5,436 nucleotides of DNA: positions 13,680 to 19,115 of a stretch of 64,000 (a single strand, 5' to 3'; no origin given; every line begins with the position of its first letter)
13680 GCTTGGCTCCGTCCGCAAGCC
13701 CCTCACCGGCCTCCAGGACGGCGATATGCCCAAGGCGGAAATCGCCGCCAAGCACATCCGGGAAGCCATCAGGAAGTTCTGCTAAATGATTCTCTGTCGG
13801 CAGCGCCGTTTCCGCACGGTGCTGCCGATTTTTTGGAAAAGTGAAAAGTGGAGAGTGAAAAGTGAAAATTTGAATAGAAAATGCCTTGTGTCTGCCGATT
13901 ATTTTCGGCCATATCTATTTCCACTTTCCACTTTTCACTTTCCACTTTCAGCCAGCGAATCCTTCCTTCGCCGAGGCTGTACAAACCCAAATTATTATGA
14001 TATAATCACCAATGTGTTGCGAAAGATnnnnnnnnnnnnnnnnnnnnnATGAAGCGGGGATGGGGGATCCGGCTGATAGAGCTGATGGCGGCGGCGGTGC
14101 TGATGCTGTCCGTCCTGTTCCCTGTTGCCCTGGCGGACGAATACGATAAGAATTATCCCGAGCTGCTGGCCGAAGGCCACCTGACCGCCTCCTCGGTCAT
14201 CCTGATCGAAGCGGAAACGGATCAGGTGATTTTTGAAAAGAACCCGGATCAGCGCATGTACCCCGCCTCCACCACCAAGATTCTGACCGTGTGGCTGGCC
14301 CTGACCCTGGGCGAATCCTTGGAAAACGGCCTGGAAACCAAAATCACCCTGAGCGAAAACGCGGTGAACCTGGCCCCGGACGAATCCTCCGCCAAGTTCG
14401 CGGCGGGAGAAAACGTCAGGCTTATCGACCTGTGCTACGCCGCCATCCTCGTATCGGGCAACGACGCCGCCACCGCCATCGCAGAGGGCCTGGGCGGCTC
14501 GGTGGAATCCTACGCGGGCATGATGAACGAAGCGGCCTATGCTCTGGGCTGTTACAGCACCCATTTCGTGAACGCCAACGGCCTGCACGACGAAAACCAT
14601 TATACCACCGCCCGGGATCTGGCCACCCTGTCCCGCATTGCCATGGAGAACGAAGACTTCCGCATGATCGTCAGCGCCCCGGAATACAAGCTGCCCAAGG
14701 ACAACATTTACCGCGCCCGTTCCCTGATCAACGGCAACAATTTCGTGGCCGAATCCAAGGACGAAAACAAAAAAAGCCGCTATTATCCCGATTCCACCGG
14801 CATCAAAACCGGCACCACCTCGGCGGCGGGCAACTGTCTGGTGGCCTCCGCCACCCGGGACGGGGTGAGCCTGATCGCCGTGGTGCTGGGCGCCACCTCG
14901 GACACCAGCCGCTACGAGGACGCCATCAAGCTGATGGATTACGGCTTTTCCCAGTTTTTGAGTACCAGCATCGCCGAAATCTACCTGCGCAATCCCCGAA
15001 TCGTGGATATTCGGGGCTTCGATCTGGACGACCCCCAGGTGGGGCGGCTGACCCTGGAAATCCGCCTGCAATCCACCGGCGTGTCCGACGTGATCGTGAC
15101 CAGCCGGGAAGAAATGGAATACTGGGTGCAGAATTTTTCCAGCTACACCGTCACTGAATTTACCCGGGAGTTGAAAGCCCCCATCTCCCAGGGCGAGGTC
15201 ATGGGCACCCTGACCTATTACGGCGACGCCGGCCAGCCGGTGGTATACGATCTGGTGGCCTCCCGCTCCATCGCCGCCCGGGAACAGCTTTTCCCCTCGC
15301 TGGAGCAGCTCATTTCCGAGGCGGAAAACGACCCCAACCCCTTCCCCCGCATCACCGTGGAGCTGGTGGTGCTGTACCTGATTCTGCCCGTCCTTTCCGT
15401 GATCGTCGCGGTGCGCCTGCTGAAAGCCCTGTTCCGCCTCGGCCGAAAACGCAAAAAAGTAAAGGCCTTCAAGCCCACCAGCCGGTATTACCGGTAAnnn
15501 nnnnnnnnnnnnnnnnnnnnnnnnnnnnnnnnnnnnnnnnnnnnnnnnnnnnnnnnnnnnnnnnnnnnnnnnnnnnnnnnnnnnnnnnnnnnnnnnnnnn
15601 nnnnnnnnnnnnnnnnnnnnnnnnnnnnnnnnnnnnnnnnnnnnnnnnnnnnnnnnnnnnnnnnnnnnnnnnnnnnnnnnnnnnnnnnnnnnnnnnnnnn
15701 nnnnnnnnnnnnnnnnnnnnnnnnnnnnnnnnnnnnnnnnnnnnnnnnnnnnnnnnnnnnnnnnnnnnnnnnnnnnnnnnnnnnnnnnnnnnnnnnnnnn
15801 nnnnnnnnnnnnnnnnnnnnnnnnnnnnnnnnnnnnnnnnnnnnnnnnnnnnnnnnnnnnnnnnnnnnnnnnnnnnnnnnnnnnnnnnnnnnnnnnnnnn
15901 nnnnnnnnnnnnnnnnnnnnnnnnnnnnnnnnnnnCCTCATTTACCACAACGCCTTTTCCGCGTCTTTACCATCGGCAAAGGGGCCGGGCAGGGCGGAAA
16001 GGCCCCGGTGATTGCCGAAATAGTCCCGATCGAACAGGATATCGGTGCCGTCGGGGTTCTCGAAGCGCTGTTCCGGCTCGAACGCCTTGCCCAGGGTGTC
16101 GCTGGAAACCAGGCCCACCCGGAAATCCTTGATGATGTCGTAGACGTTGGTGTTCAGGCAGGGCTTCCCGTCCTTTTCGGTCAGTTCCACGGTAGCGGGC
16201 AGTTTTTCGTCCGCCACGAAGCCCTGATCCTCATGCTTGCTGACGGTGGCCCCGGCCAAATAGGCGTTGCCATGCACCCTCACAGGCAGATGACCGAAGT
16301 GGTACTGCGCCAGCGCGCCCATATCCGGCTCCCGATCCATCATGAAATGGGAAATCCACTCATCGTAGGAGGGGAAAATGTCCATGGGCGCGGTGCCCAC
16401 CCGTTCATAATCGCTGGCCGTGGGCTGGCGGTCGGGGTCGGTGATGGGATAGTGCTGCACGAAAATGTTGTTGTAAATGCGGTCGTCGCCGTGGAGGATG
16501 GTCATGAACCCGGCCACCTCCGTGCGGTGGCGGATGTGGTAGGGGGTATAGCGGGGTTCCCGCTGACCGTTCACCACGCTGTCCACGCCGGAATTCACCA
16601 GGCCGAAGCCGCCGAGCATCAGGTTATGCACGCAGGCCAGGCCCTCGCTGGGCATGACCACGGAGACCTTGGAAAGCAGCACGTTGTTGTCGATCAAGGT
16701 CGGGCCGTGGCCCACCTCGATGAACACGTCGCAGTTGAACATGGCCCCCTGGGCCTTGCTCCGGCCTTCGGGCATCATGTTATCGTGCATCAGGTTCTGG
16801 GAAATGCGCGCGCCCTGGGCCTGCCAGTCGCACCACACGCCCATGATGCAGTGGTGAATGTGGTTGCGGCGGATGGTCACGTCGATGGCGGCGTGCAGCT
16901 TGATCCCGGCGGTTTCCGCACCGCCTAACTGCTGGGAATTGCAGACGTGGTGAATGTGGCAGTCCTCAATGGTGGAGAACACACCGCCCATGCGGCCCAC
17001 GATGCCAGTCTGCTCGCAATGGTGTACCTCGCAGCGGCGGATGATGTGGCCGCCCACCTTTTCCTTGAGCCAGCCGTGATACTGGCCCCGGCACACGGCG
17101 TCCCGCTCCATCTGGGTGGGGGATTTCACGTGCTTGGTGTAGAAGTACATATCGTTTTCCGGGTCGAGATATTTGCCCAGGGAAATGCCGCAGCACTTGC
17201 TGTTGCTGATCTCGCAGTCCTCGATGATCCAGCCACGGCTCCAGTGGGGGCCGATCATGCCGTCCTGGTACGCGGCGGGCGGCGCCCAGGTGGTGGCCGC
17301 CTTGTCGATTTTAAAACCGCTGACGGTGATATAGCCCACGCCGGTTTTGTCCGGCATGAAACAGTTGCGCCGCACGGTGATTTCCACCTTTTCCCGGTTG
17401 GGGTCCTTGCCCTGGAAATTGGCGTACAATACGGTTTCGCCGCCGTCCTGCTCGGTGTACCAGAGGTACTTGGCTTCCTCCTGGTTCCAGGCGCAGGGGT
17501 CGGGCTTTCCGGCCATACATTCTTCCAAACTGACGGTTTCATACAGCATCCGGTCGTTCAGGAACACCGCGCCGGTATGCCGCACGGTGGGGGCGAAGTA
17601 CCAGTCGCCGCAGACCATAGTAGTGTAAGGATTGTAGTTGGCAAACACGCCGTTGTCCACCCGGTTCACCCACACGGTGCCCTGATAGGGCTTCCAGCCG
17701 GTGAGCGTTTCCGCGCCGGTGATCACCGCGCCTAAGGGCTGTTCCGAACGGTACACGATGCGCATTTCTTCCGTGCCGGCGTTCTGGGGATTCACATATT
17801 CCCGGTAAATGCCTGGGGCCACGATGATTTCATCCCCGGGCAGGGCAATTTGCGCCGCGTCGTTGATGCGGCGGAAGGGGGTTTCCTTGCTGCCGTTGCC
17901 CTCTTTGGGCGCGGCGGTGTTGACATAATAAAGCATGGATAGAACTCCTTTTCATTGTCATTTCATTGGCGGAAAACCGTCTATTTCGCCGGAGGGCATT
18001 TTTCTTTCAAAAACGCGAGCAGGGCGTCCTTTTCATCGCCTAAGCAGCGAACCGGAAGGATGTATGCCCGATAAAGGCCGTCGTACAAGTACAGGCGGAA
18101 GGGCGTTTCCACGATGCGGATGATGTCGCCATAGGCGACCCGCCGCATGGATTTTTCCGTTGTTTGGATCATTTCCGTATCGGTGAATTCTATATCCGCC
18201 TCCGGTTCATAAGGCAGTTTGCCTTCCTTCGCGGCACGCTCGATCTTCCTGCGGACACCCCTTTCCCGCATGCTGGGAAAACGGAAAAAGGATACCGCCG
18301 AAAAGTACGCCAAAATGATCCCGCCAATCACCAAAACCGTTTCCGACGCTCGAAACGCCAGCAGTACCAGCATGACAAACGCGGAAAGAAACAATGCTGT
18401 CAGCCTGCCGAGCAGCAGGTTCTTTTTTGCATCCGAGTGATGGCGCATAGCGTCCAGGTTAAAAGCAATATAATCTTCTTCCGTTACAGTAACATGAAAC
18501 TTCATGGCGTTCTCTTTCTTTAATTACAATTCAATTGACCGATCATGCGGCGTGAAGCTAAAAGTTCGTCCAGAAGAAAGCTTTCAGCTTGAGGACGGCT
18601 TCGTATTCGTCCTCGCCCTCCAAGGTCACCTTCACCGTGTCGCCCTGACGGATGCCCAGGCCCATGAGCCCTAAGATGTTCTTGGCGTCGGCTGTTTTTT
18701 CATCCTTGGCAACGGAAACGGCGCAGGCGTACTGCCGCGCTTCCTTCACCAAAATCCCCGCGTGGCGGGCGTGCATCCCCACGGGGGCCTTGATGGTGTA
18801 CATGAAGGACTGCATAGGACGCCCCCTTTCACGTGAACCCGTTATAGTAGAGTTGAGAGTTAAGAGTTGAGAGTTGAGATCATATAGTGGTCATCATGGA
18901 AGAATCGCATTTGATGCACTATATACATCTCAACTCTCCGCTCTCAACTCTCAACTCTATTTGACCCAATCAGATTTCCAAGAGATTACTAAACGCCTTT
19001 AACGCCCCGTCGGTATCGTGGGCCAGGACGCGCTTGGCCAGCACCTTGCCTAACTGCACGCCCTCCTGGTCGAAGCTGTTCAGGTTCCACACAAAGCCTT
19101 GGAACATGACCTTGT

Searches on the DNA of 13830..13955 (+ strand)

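Call 75: search_dna_similar(query=window:13830-13955:+, collection=plasmids, mode=distant, max_evalue=0.01, max_rows=15)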
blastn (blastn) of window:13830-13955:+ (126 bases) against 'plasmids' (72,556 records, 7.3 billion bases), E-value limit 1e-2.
No match.

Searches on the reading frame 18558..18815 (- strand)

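Call 106: search_protein_families(library=pfam, proteins=[window:18558-18815:-], max_evalue=0.00001)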
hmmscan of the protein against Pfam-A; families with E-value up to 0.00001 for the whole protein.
window:18558-18815:- (85 aa): 1 family
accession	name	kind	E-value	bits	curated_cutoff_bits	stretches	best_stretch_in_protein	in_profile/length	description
PF00381.24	PTS-HPr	-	1.2e-26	93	23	1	4-81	3-79/81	PTS HPr component phosphorylation site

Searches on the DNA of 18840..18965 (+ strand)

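Call 65: search_dna_similar(query=window:18840-18965:+, collection=plasmids, mode=distant, max_evalue=0.01, max_rows=10)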
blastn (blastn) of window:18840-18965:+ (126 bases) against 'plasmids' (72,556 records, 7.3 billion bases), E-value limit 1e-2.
Records with a match: 3; places in all: 7; records where one place covers at least 80% of the query: 0.
Best place of each record, by identity: 95-99% 1; 90-95% 1; 80-90% 1.
By first word of the organism name: Bacteroides 2; Phocaeicola 1.
By predicted mobility (MOB-suite, as given by PLSDB): non-mobilizable 3.
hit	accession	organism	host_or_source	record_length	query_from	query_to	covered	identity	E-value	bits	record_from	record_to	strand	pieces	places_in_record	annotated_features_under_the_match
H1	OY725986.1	Phocaeicola massiliensis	-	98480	4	40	29%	89.2%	6e-4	50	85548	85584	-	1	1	record has no annotation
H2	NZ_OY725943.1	Bacteroides finegoldii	-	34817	9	40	25%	96.9%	5e-5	55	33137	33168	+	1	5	lpxB: lipid-A-disaccharide synthase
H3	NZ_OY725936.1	Bacteroides finegoldii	-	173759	10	39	24%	93.3%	8e-3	46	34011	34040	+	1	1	coaBC: bifunctional phosphopantothenoylcysteine ...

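Call 67: get_annotated_region(hit=H2, flank=1500)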
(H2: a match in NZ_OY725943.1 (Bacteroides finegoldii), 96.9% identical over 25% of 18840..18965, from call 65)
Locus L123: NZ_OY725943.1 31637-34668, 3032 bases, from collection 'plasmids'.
description: Bacteroides finegoldii strain Bacteroides finegoldii TSDC17.2-1.1 plasmid 41, complete sequence
organism: Bacteroides finegoldii (NCBI taxid 338188)
taxonomy: Bacteria; Bacteroidota; Bacteroidia; Bacteroidales; Bacteroidaceae; Bacteroides; Bacteroides finegoldii
host: -; source: -; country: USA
typing (MOB-suite, as given by PLSDB): non-mobilizable
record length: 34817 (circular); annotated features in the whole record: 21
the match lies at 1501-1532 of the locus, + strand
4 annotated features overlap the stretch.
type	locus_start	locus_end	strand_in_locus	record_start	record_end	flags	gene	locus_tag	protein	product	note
CDS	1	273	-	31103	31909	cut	-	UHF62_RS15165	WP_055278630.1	NigD-like protein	-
CDS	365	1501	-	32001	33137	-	lpxB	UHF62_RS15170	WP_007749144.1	lipid-A-disaccharide synthase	GO:0009245 - lipid A biosynthetic process [Evidence IEA]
CDS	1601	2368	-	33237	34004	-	surE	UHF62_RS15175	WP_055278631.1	5'/3'-nucleotidase SurE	-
CDS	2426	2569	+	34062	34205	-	-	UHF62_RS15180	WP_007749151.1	hypothetical protein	-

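Call 76: get_annotated_region(hit=H1, flank=200)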
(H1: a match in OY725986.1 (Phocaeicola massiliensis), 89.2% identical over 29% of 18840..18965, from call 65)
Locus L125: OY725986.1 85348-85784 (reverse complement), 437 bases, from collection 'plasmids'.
description: Phocaeicola massiliensis strain Bacteroides massiliensis TSDC17.2-1.1 genome assembly, plasmid: 12
organism: Phocaeicola massiliensis (NCBI taxid 204516)
taxonomy: Bacteria; Bacteroidota; Bacteroidia; Bacteroidales; Bacteroidaceae; Phocaeicola; Phocaeicola massiliensis
host: -; source: -; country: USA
typing (MOB-suite, as given by PLSDB): non-mobilizable
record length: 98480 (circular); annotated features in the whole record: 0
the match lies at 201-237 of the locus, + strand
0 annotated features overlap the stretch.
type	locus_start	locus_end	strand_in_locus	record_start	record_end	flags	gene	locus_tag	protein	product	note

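Call 77: get_annotated_region(hit=H3, flank=200)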
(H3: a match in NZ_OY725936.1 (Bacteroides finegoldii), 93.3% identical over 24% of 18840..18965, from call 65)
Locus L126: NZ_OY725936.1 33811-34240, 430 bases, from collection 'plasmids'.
description: Bacteroides finegoldii strain Bacteroides finegoldii TSDC17.2-1.1 plasmid 34, complete sequence
organism: Bacteroides finegoldii (NCBI taxid 338188)
taxonomy: Bacteria; Bacteroidota; Bacteroidia; Bacteroidales; Bacteroidaceae; Bacteroides; Bacteroides finegoldii
host: -; source: -; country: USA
typing (MOB-suite, as given by PLSDB): non-mobilizable
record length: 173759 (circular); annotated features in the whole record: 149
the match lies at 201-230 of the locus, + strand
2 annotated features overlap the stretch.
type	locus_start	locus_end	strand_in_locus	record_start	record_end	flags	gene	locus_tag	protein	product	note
CDS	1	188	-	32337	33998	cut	recN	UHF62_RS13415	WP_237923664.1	DNA repair protein RecN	GO:0006310 - DNA recombination [Evidence IEA]; GO:0006281 - DNA repair [Evidence IEA]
CDS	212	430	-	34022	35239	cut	coaBC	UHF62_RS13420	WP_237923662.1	bifunctional phosphopantothenoylcysteine decarboxylase/phosphopantothenate--cysteine ligase CoaBC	GO:0015937 - coenzyme A biosynthetic process [Evidence IEA]; GO:0015939 - pantothenate metabolic process [Evidence IEA]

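Call 102: search_rna_families(sources=[L123, L125, L126], threshold=evalue, max_evalue=0.1)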
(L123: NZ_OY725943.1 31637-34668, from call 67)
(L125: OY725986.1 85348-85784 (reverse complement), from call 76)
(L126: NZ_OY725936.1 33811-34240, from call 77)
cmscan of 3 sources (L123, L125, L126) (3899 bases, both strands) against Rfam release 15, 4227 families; matches with E-value up to 0.1: 3.
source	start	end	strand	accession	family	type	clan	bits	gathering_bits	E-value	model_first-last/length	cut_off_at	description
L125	198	297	-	RF03616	MIR1888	Gene; miRNA;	-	31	72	0.0025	1-101/101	no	MIR1888 microRNA precursor family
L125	209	281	-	RF04059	MIR5020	Gene; miRNA;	-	25.9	73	0.042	1-109/109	no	MIR5020 microRNA precursor family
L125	318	351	+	RF03031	ssnA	Cis-reg;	-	21.4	37.3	0.027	1-48/48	no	ssnA RNA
